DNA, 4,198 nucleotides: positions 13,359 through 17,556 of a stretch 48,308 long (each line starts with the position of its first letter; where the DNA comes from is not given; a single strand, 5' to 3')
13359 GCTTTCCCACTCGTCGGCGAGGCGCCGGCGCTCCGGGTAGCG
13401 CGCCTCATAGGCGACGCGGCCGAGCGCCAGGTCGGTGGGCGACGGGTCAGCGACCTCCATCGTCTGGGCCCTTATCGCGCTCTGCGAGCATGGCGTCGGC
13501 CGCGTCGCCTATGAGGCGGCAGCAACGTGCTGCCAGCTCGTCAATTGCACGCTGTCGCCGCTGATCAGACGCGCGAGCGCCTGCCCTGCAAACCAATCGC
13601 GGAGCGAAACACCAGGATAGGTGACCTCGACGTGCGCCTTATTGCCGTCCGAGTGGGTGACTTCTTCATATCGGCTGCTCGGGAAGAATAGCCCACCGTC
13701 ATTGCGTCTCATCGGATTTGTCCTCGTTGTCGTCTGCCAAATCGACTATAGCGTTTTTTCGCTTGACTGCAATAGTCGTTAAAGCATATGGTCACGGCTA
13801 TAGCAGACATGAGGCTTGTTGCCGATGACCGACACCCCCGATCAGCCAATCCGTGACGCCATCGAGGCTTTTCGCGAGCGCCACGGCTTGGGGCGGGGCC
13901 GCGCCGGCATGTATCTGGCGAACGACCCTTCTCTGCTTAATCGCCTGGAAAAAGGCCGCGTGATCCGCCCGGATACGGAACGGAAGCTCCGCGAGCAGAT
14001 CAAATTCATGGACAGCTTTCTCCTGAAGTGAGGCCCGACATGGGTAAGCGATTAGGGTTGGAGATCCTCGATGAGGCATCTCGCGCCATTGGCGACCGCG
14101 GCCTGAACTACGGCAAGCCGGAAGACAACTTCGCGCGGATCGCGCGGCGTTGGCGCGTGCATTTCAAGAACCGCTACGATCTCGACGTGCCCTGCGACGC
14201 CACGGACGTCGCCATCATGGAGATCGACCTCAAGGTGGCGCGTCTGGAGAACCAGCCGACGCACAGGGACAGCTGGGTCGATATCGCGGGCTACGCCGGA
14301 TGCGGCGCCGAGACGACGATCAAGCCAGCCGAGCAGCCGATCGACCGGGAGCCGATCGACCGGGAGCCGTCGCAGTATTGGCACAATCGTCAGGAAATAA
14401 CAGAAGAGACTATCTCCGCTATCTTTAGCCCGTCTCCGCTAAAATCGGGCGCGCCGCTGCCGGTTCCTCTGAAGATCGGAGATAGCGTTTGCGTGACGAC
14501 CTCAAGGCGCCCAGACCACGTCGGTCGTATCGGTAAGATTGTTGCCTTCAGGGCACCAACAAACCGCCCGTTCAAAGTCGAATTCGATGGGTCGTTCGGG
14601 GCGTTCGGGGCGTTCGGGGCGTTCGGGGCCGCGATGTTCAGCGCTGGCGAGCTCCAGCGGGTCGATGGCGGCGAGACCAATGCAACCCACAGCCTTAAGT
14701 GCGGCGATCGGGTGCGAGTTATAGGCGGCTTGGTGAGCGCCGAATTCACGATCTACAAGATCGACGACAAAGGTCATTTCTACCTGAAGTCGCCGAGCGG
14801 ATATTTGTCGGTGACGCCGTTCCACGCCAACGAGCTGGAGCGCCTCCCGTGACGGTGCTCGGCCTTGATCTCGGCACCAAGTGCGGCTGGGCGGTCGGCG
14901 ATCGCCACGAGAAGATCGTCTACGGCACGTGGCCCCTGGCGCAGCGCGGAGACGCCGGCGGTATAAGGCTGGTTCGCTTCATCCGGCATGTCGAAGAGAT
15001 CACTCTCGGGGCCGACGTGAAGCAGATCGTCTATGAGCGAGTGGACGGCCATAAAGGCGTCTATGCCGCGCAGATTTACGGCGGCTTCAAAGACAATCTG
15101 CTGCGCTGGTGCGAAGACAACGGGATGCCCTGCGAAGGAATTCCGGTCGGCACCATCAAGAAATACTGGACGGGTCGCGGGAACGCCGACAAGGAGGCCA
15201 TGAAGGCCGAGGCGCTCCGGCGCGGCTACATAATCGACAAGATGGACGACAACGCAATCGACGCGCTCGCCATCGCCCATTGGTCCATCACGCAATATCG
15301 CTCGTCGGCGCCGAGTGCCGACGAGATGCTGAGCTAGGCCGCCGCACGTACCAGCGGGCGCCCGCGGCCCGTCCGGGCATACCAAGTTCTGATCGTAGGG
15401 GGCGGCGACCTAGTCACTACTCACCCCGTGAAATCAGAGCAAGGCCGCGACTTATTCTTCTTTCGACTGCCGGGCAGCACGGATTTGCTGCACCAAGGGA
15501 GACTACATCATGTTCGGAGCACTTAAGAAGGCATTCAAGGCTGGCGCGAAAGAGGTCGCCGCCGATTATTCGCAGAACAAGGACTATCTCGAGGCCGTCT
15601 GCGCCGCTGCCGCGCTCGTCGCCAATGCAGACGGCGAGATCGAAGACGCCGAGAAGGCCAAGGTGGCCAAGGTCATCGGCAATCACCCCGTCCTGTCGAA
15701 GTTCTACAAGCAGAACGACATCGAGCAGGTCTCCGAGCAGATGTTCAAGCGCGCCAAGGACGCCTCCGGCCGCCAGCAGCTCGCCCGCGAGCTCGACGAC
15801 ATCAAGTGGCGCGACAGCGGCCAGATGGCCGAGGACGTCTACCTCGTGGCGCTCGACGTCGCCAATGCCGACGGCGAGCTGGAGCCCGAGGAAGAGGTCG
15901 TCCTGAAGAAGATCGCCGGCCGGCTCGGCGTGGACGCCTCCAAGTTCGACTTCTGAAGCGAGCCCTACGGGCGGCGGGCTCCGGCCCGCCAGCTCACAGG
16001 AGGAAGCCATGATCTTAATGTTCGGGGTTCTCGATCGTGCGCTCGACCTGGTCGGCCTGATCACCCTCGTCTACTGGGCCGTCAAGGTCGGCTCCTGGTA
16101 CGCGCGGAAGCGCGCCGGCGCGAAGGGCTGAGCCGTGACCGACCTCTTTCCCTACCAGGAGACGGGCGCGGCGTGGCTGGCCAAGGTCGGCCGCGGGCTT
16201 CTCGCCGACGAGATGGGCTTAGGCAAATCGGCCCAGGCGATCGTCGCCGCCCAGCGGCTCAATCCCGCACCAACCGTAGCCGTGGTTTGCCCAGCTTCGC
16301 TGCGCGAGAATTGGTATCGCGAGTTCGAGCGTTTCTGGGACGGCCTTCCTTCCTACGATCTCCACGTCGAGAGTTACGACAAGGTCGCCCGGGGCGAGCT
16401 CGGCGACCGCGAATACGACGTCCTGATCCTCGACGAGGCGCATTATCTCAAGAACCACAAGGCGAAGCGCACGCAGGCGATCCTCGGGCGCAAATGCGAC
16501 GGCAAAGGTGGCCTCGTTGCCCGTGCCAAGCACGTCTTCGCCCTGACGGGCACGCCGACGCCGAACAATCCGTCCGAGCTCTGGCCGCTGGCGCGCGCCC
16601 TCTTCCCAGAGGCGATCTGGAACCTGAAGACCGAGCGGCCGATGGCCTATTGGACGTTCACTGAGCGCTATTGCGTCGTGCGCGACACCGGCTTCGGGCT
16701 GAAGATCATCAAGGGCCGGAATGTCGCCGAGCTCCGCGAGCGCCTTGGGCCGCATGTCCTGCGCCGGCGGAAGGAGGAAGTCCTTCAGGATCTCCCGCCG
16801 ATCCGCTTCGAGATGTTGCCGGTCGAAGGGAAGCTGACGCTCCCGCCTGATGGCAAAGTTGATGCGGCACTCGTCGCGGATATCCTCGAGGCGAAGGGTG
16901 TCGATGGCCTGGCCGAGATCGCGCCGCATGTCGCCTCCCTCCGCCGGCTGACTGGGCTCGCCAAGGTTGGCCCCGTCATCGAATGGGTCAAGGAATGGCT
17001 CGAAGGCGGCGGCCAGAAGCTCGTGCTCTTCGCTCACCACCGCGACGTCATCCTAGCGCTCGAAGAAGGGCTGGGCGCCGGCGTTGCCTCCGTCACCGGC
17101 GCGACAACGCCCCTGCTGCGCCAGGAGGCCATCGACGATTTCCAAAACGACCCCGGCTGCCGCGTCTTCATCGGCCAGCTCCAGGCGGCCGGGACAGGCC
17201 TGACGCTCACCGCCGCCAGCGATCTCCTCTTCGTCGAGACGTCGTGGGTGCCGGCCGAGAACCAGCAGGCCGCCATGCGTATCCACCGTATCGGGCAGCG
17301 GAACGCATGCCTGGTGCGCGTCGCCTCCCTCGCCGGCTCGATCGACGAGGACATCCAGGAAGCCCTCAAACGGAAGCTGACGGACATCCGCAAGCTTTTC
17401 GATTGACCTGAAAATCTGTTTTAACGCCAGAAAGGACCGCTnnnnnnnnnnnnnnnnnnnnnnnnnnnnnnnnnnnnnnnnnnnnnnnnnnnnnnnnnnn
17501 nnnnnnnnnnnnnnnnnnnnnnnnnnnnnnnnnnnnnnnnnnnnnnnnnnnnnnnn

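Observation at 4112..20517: Orientation-locked 22-bp intergenic motif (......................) at five gene boundaries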

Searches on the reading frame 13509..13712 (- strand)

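Call 51: search_protein_families(library=pfam, proteins=[window:13509-13712:-], max_evalue=0.05)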
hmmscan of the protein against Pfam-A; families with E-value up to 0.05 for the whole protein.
window:13509-13712:- (67 aa): 1 family
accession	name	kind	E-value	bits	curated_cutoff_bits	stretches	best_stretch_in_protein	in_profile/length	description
PF05193.26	Peptidase_M16_C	-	0.0057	17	23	1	14-53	65-107/181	Peptidase M16 inactive domain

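Call 52: search_protein_families(library=phrogs, proteins=[window:13509-13712:-], max_evalue=0.01)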
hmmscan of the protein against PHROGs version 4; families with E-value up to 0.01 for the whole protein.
window:13509-13712:- (67 aa): 1 family
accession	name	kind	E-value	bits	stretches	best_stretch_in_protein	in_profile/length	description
phrog_2201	-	unknown function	3.6e-06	27.9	1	1-56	137-185/226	-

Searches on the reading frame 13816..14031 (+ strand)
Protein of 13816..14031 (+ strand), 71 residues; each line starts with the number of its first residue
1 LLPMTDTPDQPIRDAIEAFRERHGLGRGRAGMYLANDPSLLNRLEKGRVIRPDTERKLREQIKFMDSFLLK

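Call 31: search_protein_families(library=pfam, proteins=[window:13816-14031:+], max_evalue=0.01)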
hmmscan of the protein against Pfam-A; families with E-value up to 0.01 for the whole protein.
window:13816-14031:+ (71 aa): 1 family
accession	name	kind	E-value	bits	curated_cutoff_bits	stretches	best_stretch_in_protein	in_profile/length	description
PF13560.12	HTH_31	-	0.006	17.3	27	1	18-54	8-44/64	Helix-turn-helix domain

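Call 52: search_protein_families(library=phrogs, proteins=[window:13825-14031:+], max_evalue=0.01)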
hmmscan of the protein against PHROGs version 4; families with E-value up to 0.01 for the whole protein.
window:13825-14031:+ (68 aa): 0 families

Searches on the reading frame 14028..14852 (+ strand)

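Call 31: search_protein_families(library=pfam, proteins=[window:14028-14852:+], max_evalue=0.01)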
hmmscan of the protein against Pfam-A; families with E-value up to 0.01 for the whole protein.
window:14028-14852:+ (274 aa): 1 family
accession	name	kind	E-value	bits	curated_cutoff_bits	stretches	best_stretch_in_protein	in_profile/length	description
PF19905.4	DUF6378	-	6.9e-25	87.6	27.1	1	12-96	1-80/81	Domain of unknown function (DUF6378)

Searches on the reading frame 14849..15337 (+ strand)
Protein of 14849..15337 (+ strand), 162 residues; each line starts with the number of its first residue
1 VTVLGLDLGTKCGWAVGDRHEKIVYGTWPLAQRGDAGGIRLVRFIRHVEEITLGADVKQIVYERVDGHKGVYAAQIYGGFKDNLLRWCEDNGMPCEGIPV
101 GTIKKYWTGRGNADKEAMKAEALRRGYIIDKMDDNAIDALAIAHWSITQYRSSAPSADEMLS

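Call 51: search_protein_families(library=pfam, proteins=[window:14849-15337:+], max_evalue=0.05)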
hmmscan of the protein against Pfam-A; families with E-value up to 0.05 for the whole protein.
window:14849-15337:+ (162 aa): 0 families

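Call 52: search_protein_families(library=phrogs, proteins=[window:14849-15337:+], max_evalue=0.01)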
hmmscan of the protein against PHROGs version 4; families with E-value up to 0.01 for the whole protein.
window:14849-15337:+ (162 aa): 3 families
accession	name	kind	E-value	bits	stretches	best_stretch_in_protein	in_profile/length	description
phrog_159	-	DNA, RNA and nucleotide metabolism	1.1e-25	91.3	1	1-148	88-248/330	RuvC-like Holliday junction resolvase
phrog_18320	-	unknown function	4.5e-13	50.2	1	55-149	21-124/137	-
phrog_1770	-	DNA, RNA and nucleotide metabolism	1.6e-05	25.9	1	1-151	4-152/158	Holliday junction resolvase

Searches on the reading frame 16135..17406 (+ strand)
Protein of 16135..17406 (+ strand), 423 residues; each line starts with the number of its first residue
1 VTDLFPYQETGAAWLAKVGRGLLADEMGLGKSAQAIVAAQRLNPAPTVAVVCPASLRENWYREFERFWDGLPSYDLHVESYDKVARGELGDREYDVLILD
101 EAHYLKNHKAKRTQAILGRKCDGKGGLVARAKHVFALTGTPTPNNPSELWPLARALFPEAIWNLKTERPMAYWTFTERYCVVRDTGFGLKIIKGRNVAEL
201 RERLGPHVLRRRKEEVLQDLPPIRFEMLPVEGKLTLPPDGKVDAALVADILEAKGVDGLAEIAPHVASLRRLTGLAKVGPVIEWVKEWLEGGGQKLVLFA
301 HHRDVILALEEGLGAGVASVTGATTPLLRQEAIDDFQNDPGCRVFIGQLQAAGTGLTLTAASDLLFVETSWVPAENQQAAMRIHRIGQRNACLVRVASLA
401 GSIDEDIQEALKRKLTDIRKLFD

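Call 8: search_protein_families(library=phrogs, proteins=[window:16135-17406:+])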
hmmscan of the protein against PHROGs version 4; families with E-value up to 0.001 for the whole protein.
window:16135-17406:+ (423 aa): 9 families
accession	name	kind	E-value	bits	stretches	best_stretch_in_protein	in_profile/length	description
phrog_62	-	DNA, RNA and nucleotide metabolism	6.7e-99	333.2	1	2-422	695-1133/1881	DNA helicase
phrog_29996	-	unknown function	1.4e-23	83.9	2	308-414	1050-1156/1189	-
phrog_16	-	DNA, RNA and nucleotide metabolism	1.4e-12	47.7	1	2-157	271-429/986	DNA helicase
phrog_1685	-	unknown function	1.8e-09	36.4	1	327-422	1453-1549/2278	-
phrog_11801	-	other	4.6e-09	35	1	3-70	866-936/2269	DNA methyltransferase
phrog_23807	-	unknown function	2.7e-08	33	1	21-64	149-195/1053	-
phrog_26785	-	unknown function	3.9e-05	22.8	1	4-149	250-415/1087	-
phrog_11354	-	unknown function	4e-05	24.3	1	343-418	25-101/116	-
phrog_21391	-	DNA, RNA and nucleotide metabolism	0.00042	18.5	1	330-404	1398-1470/2021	DNA helicase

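Call 9: search_protein_families(library=pfam, proteins=[window:16135-17406:+])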
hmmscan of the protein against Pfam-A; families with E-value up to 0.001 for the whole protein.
window:16135-17406:+ (423 aa): 3 families
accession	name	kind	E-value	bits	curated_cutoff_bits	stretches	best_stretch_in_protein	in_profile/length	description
PF00176.29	SNF2-rel_dom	-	3e-25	89.3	24.9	2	78-228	108-237/290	SNF2-related domain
PF00271.37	Helicase_C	-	1.4e-09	38.6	23.5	1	285-387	6-110/110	Helicase conserved C-terminal domain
PF04851.21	ResIII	-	8.9e-06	26.1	22.5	0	17-141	22-162/164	Type III restriction enzyme, res subunit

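Call 13: find_related_loci(query=window:16135-17406:+, collection=viral_contigs, flank=10000)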
Query window:16135-17406:+ (423 aa) in viral_contigs; peptide patterns used: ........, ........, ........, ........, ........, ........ (x = any residue, [..] = any of these).
599 stretches matched a pattern (row limit reached: there are more); 586 encode a relative of the query (tblastn E <= 1e-3); the best 80 are kept; 80 distinct loci.
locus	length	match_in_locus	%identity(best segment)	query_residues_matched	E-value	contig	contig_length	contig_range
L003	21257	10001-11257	69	4-422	0e+0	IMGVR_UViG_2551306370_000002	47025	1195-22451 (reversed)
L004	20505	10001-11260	68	4-423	7e-178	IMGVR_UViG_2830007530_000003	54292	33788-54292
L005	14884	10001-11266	61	3-422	1e-163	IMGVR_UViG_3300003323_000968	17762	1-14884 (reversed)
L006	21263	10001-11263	49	4-422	1e-122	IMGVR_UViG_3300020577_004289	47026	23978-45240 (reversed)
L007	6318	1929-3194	50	5-423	2e-112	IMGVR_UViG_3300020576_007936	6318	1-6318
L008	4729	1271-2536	47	1-421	7e-110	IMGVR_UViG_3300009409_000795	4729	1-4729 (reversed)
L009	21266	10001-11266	47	1-421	2e-109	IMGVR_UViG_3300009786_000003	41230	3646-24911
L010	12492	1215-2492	47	3-423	6e-105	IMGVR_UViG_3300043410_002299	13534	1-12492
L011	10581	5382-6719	44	4-423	6e-103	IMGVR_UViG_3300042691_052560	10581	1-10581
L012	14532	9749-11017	46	4-423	6e-103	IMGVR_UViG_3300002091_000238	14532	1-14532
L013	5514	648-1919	45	4-421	1e-96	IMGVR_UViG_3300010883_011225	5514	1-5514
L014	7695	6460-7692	44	4-388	9e-94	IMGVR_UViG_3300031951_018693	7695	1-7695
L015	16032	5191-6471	43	1-423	3e-91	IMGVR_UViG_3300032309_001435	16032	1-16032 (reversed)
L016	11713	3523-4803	42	1-423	9e-91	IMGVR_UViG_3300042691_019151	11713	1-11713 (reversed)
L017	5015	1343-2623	42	1-423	1e-90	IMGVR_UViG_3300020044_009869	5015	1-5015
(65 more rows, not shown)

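Call 14: search_dna_similar(query=window:16135-17406:+, collection=phages, mode=protein, max_rows=25)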
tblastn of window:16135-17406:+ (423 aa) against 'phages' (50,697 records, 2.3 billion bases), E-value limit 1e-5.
Records with a match: 605; places in all: 606; records where one place covers at least 80% of the query: 449.
Best place of each record, by identity: <60% 605.
By first word of the organism name: Gordonia 177; Arthrobacter 120; Caulobacter 39; Vibrio 26; Microbacterium 25; Streptomyces 20; Bacillus 19; Bacteriophage 15; Corynebacterium 13; Mycobacterium 12; and 55 more.
By host as written in the record: Gordonia terrae 3612 107; Arthrobacter sp. ATCC 21022 106; - 50; Gordonia rubripertincta NRRL B-16540 30; Caulobacter vibrioides CB15 22; Microbacterium foliorum NRRL B-24224 13; Corynebacterium vitaeruminis NCIB 9291 13; Streptomyces griseus ATCC 10137 12; and 131 more.
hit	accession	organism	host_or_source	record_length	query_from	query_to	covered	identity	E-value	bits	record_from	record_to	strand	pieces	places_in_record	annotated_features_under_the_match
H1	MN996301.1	Ralstonia phage RpY1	Ralstonia solanacearum SL341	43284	5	421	99%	42.5%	4e-80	275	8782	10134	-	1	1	DNA helicase-like protein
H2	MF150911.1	Ralstonia phage DU_RP_II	Ralstonia solanacearum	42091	5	421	99%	42.1%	3e-79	272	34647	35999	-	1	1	putative DNA helicase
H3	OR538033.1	Ralstonia phage C22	Ralstonia sp. RS3/1-1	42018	5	421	99%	41.9%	3e-81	278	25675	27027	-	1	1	hypothetical protein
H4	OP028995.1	Microcystis phage Mae-Yong1326-1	Microcystis aeruginosa FACHB-1326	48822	7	422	98%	39.2%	2e-65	232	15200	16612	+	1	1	SNF2 family DNA-dependent ATPase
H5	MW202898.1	Caudoviricetes sp.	Manatee Spring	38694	4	423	99%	38.5%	4e-72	251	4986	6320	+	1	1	chromatin remodeling complex ATPase-like protein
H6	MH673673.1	Thermus phage phiLo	Thermus thermophilus HB8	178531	4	423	99%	37.7%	2e-61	221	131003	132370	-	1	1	DNA helicase-like protein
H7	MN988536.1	Rhizobium phage RHph_N65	Rhizobium phaseoli INC1-2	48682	5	422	99%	37.2%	4e-55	202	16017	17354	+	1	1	SNF2 family helicase protein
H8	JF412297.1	EBPR siphovirus 2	-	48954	5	420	98%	34.9%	5e-45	173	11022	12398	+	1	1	gp29: helicase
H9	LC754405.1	Thermus phage MN1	Thermus thermophilus HB8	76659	5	420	98%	34.5%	3e-47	179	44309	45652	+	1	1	helicase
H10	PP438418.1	Microcystis phage Mwe-JY26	Microcystis wesenbergii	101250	5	423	99%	32.4%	1e-47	180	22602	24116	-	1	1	DNA helicase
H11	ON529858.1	Brevundimonas phage vB_BgoS-Bajun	Brevundimonas goettingensis LVF2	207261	3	423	100%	32.1%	2e-42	165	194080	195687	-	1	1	helicase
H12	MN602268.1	Bacteriophage DSS3_MAL1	-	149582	5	423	99%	32.0%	4e-32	135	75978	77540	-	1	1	ATP-dependent helicase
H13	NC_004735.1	Rhodothermus phage RM378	Rhodothermus marinus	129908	3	423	100%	31.7%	6e-46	176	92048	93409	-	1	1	DNA helicase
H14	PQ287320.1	Caulobacter phage BL57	Caulobacter vibrioides CB15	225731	3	423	97%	32.5%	1e-33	167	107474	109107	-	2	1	DNA helicase | hypothetical protein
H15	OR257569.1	Ruegeria phage RpAliso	Ruegeria pomeroyi DSS-3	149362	7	423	99%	31.8%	5e-36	146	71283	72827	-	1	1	DNA helicase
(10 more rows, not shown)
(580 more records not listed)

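Call 24: find_related_loci(query=window:16135-17406:+, collection=genome_contigs, flank=10000)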
Query window:16135-17406:+ (423 aa) in genome_contigs; peptide patterns used: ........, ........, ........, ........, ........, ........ (x = any residue, [..] = any of these).
434 stretches matched a pattern; 363 encode a relative of the query (tblastn E <= 1e-3); the best 80 are kept; 80 distinct loci.
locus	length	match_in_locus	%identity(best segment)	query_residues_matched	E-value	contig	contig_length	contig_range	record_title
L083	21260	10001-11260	68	4-423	1e-177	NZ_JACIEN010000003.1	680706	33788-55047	Chelatococcus caeni strain DSM 103737 Ga0373271_03, whole genome shotgun sequence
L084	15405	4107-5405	37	3-418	3e-72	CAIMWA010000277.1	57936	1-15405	MAG: uncultured delta proteobacterium isolate VK_bin-2715 genome assembly, contig: bin-2715:277/685, whole genome shotgu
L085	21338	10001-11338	35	3-423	4e-69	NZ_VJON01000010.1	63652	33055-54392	Tepidimonas charontis strain SPSP-6 Tepi_SPSP6_10, whole genome shotgun sequence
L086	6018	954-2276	35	5-423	1e-68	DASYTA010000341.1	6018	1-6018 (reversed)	MAG TPA_asm: Cyclobacteriaceae bacterium isolate SMAG_U4553 k141_834308, whole genome shotgun sequence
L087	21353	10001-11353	33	2-421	2e-68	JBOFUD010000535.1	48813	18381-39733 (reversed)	MAG: Flavobacterium sp. isolate WFFMC_MAG_613 k139_49216_flag=1_multi=12.8338_len=48813, whole genome shotgun sequence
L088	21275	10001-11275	40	4-415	2e-66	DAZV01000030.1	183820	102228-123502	MAG TPA_asm: Candidatus Sericytochromatia bacterium S15B-MN24 CBMW_12 SRR636581.qc.1_paired_contig_4413, whole genome sh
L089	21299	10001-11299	39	4-423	3e-66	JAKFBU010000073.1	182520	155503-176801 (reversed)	MAG: Candidatus Sericytochromatia bacterium isolate LC003 contig-124_22, whole genome shotgun sequence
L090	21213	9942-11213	39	4-415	7e-66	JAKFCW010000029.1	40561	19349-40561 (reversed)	MAG: Candidatus Sericytochromatia bacterium isolate LC031 contig-124_761, whole genome shotgun sequence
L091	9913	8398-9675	36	7-423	4e-65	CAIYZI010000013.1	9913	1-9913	MAG: uncultured beta proteobacterium isolate B4coas_bin-0731 genome assembly, contig: bin-0731:013/760, whole genome sho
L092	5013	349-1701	37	4-423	1e-64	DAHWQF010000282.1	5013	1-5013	MAG TPA_asm: Acidimicrobiaceae bacterium isolate clean1446 NODE_282_length_5013_cov_2.925446, whole genome shotgun seque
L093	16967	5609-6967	37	3-423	4e-64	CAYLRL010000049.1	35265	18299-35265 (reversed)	MAG TPA_asm: uncultured Syntrophales bacterium isolate binchicken_co17_258 genome assembly, contig: NODE_3415_length_352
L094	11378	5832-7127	38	4-423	9e-64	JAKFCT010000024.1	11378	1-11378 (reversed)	MAG: Candidatus Sericytochromatia bacterium isolate LC028 contig-124_5104, whole genome shotgun sequence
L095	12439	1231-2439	36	4-422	2e-63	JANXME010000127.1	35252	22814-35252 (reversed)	MAG: Actinomycetes bacterium isolate 336R_concoct_83_sub 336R_k141_2299067, whole genome shotgun sequence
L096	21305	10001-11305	34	4-421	7e-62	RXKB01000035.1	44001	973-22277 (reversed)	MAG: Candidatus Dependentiae bacterium isolate AWTP1-30 sample_9_scaffold_59, whole genome shotgun sequence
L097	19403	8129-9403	36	3-423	7e-62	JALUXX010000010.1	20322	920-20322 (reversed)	MAG: Gammaproteobacteria bacterium isolate 131-447_metabat2_scaf2bin.039 131-447_scaffold_1390_c1, whole genome shotgun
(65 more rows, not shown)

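Call 60: get_annotated_region(hit=H7, flank=20000)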
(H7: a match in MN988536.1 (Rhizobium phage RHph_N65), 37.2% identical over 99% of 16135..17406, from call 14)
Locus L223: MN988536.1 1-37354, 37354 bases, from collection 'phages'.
description: Rhizobium phage RHph_N65, complete genome.
organism: Rhizobium phage RHph_N65 (NCBI taxid 2509753)
taxonomy: Viruses; Duplodnaviria; Heunggongvirae; Uroviricota; Caudoviricetes
host: Rhizobium phaseoli INC1-2; source: agricultural lands; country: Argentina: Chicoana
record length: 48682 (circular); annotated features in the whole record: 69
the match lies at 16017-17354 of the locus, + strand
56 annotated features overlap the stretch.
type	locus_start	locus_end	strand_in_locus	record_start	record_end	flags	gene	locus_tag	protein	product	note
CDS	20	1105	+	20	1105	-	-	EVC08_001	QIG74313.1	hypothetical protein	-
CDS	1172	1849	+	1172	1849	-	-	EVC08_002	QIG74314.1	hypothetical protein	-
CDS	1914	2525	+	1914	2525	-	-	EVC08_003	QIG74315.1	hypothetical protein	-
CDS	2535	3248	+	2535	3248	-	-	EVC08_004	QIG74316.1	hypothetical protein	-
CDS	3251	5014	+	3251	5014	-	-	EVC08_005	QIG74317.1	6-phosphogluconate dehydrogenase protein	-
CDS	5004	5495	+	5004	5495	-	-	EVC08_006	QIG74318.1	hypothetical protein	-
CDS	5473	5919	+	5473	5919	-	-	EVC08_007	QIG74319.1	N-acyltransferase protein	GO_function: GO:0008080 - N-acetyltransferase activity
CDS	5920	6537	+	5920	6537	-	-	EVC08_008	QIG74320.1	hypothetical protein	-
CDS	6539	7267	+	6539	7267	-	-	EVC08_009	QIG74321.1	hypothetical protein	-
CDS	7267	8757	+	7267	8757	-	-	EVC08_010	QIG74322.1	putative injection protein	-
CDS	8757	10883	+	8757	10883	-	-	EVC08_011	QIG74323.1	hypothetical protein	-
CDS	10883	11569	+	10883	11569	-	-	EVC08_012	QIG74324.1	putative lysin A protein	-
CDS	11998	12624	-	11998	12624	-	-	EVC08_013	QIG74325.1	HNH endonuclease protein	GO_function: GO:0003677 - DNA binding; GO_process: GO:0006355 - regulation of transcription, DNA-dependent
CDS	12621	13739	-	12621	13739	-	-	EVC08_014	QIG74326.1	integrase protein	GO_function: GO:0003677 - DNA binding; GO_process: GO:0006310 - DNA recombination; GO_process: GO:0015074 - DNA ...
CDS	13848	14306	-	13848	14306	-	-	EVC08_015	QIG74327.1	cro-like repressor protein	GO_function: GO:0003677 - DNA binding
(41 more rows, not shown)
